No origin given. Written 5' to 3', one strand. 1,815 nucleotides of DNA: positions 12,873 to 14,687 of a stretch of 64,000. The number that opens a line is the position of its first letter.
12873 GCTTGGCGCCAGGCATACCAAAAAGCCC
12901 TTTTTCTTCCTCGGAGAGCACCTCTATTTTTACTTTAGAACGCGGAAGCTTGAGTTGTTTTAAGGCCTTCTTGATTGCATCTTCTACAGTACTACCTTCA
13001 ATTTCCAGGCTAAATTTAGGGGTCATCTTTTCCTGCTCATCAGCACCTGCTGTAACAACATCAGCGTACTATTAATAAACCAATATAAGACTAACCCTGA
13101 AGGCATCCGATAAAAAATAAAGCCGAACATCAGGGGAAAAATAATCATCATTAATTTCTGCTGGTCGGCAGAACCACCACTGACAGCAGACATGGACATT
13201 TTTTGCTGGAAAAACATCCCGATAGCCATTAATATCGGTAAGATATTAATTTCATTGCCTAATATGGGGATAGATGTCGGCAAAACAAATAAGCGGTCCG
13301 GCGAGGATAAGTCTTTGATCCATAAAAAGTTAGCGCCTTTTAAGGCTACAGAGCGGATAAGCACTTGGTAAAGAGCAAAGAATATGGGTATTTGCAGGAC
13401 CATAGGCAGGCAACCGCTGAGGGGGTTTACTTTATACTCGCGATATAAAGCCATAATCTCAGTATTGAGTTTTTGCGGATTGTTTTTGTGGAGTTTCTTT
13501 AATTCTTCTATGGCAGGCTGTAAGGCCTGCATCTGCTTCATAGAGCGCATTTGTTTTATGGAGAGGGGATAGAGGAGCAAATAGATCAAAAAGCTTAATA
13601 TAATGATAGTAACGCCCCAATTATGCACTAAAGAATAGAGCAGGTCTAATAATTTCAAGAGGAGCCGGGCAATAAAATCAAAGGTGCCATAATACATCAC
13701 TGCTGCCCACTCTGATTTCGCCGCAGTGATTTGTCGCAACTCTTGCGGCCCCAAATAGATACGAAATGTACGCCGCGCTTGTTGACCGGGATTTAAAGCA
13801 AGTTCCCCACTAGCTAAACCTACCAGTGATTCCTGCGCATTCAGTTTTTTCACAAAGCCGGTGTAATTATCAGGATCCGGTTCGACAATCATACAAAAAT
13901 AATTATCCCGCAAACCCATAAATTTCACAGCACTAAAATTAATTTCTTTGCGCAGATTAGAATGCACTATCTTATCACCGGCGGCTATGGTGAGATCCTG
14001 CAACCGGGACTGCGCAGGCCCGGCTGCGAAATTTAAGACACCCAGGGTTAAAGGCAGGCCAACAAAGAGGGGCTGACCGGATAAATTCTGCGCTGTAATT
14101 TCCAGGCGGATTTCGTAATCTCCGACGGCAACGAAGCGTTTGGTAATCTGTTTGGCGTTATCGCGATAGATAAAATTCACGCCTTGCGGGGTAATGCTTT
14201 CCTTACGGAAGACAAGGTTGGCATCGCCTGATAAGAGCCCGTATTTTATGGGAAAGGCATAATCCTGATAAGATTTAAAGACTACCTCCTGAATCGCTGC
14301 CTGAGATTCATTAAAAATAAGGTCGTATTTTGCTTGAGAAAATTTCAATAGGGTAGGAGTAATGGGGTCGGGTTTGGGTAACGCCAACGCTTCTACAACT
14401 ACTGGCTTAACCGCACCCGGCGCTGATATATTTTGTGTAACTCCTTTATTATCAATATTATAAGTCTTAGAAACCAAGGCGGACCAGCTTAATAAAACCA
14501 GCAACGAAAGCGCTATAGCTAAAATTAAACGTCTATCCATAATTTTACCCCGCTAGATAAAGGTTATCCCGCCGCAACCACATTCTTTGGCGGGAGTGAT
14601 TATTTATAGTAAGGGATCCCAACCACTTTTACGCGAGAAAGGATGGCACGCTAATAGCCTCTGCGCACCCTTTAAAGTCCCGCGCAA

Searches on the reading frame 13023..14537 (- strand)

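Call 53: search_protein_families(library=pfam, proteins=[window:13023-14537:-], max_evalue=0.0001)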
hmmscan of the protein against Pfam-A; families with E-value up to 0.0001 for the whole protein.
window:13023-14537:- (504 aa): 2 families
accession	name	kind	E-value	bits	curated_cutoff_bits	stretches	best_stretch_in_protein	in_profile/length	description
PF02096.25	60KD_IMP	-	7e-59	198.9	35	1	307-501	1-162/163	60Kd inner membrane protein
PF14849.12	YidC_periplas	-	1.4e-11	45.3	24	1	120-295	90-282/283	YidC periplasmic domain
